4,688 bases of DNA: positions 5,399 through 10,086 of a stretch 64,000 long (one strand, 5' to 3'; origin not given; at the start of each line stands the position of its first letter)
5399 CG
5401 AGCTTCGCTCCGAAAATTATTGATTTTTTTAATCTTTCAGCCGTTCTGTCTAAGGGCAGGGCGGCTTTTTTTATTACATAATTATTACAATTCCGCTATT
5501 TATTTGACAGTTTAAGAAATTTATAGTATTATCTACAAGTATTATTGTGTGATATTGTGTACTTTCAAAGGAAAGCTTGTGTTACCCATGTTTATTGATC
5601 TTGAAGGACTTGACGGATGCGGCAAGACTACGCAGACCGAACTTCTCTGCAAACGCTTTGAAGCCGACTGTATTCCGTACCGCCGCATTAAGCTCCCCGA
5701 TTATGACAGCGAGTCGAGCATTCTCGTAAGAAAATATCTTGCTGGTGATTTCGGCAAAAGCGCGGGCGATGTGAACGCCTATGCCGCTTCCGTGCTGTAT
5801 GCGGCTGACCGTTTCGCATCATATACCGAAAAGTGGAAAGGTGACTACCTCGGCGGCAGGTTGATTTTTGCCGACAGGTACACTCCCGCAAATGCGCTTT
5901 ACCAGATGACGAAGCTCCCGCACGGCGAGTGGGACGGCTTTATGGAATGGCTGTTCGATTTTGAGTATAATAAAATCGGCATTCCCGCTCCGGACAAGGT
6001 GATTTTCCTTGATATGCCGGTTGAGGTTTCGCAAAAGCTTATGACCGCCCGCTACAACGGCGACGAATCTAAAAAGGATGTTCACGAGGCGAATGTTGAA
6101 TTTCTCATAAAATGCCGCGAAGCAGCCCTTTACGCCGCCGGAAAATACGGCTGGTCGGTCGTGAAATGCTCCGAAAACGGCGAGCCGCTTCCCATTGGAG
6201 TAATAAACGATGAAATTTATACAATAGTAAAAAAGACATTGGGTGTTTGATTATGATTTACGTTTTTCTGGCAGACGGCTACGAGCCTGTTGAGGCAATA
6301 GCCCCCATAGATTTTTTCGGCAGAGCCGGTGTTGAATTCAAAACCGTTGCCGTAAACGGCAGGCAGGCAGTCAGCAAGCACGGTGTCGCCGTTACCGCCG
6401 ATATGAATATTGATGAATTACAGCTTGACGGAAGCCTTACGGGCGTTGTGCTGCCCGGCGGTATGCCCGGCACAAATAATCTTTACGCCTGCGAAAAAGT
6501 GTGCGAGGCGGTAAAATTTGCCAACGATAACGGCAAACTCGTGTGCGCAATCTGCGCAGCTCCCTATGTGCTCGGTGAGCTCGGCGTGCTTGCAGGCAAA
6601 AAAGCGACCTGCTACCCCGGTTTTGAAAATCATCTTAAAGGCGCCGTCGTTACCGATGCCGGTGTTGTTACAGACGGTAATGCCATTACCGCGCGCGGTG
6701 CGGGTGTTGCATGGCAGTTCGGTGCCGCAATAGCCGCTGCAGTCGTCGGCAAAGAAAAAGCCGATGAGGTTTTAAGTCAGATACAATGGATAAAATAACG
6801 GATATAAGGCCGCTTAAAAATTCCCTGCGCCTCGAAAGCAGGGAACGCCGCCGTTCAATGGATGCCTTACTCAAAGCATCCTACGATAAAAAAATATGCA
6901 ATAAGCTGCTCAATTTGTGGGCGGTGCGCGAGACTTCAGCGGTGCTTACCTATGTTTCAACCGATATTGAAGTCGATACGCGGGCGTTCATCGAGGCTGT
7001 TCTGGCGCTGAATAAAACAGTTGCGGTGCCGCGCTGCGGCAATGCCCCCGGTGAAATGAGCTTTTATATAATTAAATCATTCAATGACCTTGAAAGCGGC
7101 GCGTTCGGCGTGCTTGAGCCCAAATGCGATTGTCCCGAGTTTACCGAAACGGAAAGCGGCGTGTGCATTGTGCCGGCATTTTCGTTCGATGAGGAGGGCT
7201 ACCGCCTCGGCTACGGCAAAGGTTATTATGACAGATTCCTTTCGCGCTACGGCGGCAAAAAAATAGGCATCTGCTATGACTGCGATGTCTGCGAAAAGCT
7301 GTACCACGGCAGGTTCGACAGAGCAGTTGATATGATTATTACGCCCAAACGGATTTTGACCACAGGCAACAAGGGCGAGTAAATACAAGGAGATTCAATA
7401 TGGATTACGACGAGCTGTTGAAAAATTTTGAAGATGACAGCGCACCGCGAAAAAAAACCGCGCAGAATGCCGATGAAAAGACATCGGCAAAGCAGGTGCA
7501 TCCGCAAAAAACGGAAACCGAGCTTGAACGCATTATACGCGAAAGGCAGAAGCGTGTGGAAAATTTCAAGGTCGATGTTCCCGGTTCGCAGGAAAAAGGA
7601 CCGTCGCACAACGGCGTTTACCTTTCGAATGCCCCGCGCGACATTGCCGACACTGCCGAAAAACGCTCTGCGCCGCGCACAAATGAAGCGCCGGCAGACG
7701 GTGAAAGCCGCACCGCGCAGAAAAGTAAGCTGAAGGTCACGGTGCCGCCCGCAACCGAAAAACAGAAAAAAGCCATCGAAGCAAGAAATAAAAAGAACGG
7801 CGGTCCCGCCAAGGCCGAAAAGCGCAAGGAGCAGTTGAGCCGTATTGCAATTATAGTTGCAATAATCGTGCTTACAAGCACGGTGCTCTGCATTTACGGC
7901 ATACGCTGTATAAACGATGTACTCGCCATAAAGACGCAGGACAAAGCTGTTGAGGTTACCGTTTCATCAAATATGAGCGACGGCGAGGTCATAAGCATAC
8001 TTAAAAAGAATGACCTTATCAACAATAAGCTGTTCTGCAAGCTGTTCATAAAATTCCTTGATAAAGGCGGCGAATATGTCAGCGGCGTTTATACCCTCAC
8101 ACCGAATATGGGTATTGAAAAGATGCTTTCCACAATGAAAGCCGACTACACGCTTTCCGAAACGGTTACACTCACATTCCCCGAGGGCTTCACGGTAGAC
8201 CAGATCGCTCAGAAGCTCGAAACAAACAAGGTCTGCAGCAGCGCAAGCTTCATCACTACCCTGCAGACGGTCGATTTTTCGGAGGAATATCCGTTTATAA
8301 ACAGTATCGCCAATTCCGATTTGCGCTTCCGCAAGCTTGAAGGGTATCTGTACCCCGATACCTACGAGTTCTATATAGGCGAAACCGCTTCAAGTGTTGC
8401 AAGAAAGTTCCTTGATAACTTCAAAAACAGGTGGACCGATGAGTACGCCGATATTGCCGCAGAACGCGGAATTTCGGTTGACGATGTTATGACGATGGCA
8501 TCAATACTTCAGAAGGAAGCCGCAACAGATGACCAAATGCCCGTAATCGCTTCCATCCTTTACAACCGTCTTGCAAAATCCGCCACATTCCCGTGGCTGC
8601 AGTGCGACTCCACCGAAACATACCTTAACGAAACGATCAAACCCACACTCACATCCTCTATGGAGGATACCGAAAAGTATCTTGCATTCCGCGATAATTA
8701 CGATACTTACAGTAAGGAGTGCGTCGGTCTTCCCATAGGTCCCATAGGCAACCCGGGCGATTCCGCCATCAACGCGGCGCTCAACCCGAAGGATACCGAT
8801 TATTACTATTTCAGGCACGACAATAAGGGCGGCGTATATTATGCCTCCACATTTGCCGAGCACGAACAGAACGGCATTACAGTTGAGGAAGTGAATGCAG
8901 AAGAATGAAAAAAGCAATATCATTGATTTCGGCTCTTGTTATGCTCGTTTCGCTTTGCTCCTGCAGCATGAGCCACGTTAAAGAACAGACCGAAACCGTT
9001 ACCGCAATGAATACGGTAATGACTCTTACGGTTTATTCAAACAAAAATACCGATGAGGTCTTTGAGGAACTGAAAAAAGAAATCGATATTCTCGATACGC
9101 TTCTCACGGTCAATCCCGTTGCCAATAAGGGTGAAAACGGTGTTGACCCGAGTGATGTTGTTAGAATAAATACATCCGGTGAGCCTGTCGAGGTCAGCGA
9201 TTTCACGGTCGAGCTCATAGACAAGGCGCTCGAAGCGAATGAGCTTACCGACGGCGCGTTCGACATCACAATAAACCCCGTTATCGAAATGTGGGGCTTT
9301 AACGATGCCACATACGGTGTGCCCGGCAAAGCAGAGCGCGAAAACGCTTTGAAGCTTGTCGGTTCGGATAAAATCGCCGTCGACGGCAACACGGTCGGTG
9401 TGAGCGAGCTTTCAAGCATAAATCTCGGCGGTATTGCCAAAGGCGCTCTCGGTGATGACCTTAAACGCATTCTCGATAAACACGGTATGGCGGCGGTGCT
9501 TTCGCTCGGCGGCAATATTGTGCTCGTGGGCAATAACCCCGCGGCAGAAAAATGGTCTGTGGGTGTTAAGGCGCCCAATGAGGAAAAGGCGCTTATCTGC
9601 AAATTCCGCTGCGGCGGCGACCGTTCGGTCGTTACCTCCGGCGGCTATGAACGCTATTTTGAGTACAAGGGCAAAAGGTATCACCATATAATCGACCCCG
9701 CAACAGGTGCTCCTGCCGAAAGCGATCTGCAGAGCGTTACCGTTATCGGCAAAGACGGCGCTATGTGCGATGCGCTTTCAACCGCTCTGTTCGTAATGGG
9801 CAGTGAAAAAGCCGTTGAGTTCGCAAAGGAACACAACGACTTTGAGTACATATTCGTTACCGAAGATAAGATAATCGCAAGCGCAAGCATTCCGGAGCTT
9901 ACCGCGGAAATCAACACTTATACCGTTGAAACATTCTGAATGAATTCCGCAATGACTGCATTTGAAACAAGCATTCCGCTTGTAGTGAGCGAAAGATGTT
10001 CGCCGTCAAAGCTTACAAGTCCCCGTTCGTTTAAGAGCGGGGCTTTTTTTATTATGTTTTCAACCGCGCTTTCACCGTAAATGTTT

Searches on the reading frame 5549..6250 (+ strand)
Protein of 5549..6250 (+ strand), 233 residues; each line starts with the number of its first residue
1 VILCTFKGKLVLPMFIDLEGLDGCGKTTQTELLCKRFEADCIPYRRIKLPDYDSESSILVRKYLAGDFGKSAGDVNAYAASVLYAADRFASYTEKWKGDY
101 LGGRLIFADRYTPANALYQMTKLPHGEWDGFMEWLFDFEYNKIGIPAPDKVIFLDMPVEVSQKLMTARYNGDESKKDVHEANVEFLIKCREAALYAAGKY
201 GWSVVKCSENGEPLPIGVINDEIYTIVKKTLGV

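Call 8: search_protein_families(library=pfam, proteins=[window:5549-6250:+])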
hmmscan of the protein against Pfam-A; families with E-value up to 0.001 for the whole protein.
window:5549-6250:+ (233 aa): 2 families
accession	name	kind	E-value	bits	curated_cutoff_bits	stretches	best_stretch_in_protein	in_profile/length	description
PF02223.23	Thymidylate_kin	-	1.4e-18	67.7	27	1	18-209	1-176/185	Thymidylate kinase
PF01712.25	dNK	-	3.5e-06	27.4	27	1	18-181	3-154/203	Deoxynucleoside kinase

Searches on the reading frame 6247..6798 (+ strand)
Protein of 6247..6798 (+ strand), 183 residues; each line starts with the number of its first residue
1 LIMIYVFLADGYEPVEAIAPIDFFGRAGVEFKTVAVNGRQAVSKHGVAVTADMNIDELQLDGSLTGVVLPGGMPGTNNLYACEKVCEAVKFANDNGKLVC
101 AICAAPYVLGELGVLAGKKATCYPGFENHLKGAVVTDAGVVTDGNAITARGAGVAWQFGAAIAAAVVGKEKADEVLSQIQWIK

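Call 8: search_protein_families(library=pfam, proteins=[window:6247-6798:+])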
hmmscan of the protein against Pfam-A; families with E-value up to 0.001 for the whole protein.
window:6247-6798:+ (183 aa): 1 family
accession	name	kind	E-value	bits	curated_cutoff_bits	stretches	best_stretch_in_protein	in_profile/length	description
PF01965.30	DJ-1_PfpI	-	2.2e-41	141.8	26.6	1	4-163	3-163/165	DJ-1/PfpI family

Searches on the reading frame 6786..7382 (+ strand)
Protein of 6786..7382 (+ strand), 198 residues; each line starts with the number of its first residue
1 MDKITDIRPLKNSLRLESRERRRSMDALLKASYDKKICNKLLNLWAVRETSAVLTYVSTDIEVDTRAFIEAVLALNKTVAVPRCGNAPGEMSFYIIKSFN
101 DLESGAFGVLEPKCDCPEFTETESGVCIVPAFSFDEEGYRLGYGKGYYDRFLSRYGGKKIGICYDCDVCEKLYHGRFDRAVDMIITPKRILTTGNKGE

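Call 8: search_protein_families(library=pfam, proteins=[window:6786-7382:+])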
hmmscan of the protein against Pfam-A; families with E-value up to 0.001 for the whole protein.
window:6786-7382:+ (198 aa): 1 family
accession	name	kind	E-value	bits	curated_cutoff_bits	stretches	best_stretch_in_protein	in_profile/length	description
PF01812.26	5-FTHF_cyc-lig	-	7.3e-36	124.3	27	1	11-187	1-186/186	5-formyltetrahydrofolate cyclo-ligase family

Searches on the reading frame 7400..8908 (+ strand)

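Call 8: search_protein_families(library=pfam, proteins=[window:7400-8908:+])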
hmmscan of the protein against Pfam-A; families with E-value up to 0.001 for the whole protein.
window:7400-8908:+ (502 aa): 1 family
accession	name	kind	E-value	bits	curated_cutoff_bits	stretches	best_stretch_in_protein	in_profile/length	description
PF02618.21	YceG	-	3.3e-70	237.1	32.4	1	186-491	1-272/275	YceG-like family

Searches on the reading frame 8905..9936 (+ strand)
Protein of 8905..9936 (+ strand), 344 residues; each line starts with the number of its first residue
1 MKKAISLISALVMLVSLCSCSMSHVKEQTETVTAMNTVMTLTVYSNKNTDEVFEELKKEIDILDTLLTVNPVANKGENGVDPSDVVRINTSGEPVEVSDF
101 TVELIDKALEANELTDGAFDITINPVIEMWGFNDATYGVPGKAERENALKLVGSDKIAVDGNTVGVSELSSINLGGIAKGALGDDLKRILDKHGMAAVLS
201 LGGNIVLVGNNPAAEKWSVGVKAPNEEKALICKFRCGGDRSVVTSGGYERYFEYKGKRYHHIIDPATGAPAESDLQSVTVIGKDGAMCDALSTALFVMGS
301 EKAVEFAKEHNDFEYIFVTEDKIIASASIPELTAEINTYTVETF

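Call 57: search_protein_families(library=pfam, alignment_id=A2, max_evalue=0.000001)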
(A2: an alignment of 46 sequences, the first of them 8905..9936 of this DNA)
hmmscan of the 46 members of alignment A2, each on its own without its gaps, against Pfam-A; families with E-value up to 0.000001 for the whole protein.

A. member 1, window:8905-9936:+ (344 aa): 1 family
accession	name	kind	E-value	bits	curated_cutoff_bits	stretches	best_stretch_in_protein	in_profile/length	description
PF02424.20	ApbE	-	2.9e-73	247.1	25.6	1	35-317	1-266/266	ApbE family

B. families by the number of members that match (of 46 scanned): 81 families (the first 25 are shown)
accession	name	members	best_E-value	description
PF00448.28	SRP54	2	3.3e-81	SRP54-type protein, GTPase domain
PF03602.21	Cons_hypoth95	2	1.3e-48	Conserved hypothetical protein 95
PF04055.27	Radical_SAM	2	4.4e-26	Radical SAM superfamily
PF02881.24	SRP54_N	2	3.3e-22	SRP54-type protein, helical bundle domain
PF05175.20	MTS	2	4.1e-08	Methyltransferase small domain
PF01131.25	Topoisom_bac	1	2e-121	DNA topoisomerase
PF02562.22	PhoH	1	2.2e-101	PhoH-like protein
PF01134.28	GIDA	1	1.1e-100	Glucose inhibited division protein A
PF06898.16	YqfD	1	1.3e-76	Putative stage IV sporulation protein YqfD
PF02424.20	ApbE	1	2.9e-73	ApbE family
PF02481.21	DNA_processg_A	1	1.7e-70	DNA recombination-mediator protein A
PF21252.2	Glyco_hydro_109_C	1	1e-67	Glycosyl hydrolase 109, C-terminal domain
PF02463.25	SMC_N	1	2.1e-66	RecF/RecN/SMC N terminal domain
PF01725.21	Ham1p_like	1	2e-61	Ham1 family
PF01746.26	tRNA_m1G_MT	1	4.5e-57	tRNA (Guanine-1)-methyltransferase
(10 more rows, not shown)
